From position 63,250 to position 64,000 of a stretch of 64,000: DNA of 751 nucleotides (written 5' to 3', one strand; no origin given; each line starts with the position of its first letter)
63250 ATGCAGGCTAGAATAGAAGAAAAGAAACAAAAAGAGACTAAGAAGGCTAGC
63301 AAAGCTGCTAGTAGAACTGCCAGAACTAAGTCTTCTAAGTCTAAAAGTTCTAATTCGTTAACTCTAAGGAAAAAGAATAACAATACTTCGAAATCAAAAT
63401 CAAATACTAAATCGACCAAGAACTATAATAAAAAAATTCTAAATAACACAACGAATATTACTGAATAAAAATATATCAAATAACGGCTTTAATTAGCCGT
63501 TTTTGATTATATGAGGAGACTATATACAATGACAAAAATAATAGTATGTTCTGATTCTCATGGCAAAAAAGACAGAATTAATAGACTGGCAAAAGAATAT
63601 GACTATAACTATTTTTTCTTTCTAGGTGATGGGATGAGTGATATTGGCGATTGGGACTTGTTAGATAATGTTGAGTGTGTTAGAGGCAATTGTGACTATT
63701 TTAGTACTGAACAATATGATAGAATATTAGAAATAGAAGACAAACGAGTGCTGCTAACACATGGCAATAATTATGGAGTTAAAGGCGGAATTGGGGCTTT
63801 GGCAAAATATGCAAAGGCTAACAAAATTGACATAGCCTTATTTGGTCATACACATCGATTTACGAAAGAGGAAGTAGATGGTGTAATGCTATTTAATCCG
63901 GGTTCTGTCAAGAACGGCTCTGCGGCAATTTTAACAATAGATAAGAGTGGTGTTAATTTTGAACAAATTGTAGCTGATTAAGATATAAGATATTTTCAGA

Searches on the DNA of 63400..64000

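Call 54: search_rna_families(source=window, start=63400, end=64000, threshold=evalue, max_evalue=1, show_alignments=2)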
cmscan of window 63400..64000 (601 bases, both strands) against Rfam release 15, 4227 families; matches with E-value up to 1: 2.
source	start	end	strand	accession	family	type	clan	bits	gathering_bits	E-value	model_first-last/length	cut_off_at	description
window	63770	63836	+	RF02544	mt-tmRNA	Gene;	CL00001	23.2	65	0.16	1-77/77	no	Mitochondrion-encoded tmRNA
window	63511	63561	+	RF01160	sn2841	Gene; snRNA; snoRNA; CD-box;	-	17.6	45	0.86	1-72/72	no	Small nucleolar RNA sn2841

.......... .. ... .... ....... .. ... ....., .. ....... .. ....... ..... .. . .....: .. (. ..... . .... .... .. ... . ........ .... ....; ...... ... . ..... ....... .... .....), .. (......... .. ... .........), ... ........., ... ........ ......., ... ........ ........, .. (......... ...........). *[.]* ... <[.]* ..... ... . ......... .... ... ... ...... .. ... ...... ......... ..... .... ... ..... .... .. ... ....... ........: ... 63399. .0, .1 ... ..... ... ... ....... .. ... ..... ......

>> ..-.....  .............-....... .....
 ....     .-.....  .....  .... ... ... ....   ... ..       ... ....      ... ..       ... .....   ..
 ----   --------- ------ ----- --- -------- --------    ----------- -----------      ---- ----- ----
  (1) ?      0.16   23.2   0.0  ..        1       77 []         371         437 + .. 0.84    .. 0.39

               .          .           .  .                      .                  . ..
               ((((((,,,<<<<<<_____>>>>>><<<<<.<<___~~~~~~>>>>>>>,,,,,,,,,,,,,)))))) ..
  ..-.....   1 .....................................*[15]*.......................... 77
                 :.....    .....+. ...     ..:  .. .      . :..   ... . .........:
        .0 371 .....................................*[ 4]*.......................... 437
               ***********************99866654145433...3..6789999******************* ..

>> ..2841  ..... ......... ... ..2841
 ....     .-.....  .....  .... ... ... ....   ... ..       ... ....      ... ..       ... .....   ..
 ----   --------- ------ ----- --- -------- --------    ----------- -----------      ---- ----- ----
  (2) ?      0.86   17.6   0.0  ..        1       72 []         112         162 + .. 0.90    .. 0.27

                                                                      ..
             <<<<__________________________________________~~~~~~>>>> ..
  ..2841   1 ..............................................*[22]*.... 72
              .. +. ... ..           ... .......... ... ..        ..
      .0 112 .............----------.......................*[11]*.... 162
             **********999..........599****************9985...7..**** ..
